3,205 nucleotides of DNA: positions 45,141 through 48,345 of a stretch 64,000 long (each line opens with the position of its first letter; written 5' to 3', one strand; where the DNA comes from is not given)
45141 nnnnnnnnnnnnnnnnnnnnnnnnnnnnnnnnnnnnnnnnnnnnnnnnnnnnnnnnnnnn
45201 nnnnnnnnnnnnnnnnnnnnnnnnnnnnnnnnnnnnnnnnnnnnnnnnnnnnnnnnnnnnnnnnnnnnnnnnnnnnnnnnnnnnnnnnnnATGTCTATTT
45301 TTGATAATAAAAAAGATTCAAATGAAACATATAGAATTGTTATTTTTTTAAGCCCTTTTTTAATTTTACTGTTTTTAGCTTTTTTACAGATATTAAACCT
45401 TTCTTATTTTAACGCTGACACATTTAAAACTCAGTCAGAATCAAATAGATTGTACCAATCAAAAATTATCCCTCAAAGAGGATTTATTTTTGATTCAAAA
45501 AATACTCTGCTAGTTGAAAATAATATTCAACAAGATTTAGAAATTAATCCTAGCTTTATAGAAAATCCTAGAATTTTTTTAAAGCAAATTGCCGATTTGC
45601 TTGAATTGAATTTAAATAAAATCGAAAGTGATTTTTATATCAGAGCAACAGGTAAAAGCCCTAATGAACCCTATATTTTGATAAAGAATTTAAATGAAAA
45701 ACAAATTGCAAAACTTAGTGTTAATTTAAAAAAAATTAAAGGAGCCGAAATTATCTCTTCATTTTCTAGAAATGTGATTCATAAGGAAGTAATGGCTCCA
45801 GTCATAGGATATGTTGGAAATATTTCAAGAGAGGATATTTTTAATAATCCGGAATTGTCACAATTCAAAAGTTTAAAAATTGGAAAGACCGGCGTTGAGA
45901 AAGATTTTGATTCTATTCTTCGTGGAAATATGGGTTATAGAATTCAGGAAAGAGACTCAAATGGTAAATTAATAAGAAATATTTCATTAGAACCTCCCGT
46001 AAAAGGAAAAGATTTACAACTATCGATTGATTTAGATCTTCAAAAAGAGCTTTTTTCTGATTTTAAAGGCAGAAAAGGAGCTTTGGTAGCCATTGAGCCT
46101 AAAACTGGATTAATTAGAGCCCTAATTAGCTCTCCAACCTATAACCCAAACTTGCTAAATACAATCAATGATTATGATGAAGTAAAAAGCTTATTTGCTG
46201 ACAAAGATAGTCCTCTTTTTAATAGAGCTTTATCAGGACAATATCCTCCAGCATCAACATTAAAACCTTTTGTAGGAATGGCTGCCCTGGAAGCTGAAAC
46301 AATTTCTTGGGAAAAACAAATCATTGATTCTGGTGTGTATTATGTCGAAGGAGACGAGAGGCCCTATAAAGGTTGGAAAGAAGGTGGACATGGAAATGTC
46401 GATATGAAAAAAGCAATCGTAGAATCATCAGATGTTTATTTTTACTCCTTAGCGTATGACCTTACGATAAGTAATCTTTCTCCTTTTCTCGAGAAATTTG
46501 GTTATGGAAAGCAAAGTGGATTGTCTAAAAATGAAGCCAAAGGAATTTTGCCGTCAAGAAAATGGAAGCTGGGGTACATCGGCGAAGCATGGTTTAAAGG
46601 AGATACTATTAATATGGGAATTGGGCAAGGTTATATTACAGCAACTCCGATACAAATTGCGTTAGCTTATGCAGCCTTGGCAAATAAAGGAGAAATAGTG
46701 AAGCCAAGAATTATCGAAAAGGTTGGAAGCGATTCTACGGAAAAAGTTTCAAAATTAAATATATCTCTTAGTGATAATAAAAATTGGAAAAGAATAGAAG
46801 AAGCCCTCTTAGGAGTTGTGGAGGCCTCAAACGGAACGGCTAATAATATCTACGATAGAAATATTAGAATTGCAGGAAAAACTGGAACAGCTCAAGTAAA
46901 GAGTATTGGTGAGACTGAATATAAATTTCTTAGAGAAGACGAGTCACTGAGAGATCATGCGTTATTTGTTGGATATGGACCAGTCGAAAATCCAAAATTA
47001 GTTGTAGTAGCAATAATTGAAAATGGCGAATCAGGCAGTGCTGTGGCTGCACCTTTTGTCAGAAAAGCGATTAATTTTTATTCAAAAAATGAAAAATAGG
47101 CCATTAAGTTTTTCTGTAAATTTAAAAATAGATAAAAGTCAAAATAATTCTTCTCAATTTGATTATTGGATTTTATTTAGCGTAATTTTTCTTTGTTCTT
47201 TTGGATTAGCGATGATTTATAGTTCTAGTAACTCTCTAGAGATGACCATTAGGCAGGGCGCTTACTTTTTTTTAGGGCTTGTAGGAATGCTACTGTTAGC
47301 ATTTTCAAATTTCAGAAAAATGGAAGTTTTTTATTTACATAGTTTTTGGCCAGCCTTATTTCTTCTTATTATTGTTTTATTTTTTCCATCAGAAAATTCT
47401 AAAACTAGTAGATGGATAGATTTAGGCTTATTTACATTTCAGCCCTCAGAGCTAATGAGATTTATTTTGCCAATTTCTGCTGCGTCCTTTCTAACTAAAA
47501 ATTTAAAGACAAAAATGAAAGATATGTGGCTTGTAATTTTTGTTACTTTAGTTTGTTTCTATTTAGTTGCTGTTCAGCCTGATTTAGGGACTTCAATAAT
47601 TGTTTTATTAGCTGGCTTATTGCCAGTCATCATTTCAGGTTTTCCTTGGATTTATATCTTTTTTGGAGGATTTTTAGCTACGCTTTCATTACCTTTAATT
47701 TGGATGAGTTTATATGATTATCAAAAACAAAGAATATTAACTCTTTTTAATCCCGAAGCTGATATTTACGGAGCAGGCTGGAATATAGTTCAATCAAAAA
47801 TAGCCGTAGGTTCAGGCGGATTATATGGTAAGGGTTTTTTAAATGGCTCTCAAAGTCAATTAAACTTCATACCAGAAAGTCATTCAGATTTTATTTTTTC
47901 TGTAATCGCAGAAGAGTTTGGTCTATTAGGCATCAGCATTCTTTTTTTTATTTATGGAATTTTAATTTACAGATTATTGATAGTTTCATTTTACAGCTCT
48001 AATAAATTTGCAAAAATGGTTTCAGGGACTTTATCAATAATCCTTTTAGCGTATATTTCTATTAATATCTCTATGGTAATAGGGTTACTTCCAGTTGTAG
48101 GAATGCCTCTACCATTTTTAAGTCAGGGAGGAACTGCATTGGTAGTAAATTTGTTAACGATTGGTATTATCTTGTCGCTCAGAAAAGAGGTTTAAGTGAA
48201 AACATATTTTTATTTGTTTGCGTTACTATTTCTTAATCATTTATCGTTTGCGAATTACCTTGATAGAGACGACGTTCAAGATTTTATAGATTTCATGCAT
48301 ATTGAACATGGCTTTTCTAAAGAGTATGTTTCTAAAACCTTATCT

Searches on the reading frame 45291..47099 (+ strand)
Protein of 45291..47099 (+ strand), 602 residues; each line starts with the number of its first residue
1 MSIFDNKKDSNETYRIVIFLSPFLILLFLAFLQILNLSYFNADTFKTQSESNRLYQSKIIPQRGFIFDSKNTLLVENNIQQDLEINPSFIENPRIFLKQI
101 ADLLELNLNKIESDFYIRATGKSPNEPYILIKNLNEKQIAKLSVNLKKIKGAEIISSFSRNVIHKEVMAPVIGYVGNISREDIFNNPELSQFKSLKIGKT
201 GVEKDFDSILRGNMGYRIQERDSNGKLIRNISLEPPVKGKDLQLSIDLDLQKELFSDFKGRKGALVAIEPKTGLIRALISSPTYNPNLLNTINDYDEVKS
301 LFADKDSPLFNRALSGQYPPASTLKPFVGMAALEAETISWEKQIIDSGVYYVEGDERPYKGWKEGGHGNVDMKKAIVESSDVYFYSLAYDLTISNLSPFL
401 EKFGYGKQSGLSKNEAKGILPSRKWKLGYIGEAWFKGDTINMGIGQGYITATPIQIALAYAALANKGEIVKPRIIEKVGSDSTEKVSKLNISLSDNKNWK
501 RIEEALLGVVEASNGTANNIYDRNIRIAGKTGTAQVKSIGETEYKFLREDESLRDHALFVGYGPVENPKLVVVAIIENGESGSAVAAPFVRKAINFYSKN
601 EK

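Call 75: search_protein_families(library=pfam, max_evalue=1e-8, proteins=[window:45291-47099:+])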
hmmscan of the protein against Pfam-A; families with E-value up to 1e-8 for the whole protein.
window:45291-47099:+ (602 aa): 2 families
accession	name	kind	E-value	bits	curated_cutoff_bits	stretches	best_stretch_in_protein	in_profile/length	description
PF00905.27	Transpeptidase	-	4.2e-62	210.5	22.1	1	263-594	1-298/299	Penicillin binding protein transpeptidase domain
PF03717.20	PBP_dimer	-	1.3e-32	114.1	24.4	1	59-231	2-179/180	Penicillin-binding Protein dimerisation domain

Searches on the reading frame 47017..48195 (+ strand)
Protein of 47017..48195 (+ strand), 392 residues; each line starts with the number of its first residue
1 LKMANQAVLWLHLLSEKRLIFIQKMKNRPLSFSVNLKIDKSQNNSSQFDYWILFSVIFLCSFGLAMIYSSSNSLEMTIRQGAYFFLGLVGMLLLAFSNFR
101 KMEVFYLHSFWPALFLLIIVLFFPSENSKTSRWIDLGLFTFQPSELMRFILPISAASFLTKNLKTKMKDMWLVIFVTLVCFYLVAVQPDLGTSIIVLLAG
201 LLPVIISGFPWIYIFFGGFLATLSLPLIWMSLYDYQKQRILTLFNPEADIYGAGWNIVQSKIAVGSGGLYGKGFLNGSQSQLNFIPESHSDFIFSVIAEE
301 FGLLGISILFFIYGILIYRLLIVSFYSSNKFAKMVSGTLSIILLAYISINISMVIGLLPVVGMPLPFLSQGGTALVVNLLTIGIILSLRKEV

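Call 75: search_protein_families(library=pfam, max_evalue=1e-8, proteins=[window:47017-48195:+])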
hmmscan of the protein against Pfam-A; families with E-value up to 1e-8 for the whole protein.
window:47017-48195:+ (392 aa): 1 family
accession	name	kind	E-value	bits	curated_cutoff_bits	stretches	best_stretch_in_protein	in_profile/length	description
PF01098.24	FTSW_RODA_SPOVE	-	1.9e-86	290.7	26.4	1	51-390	11-352/356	Cell cycle protein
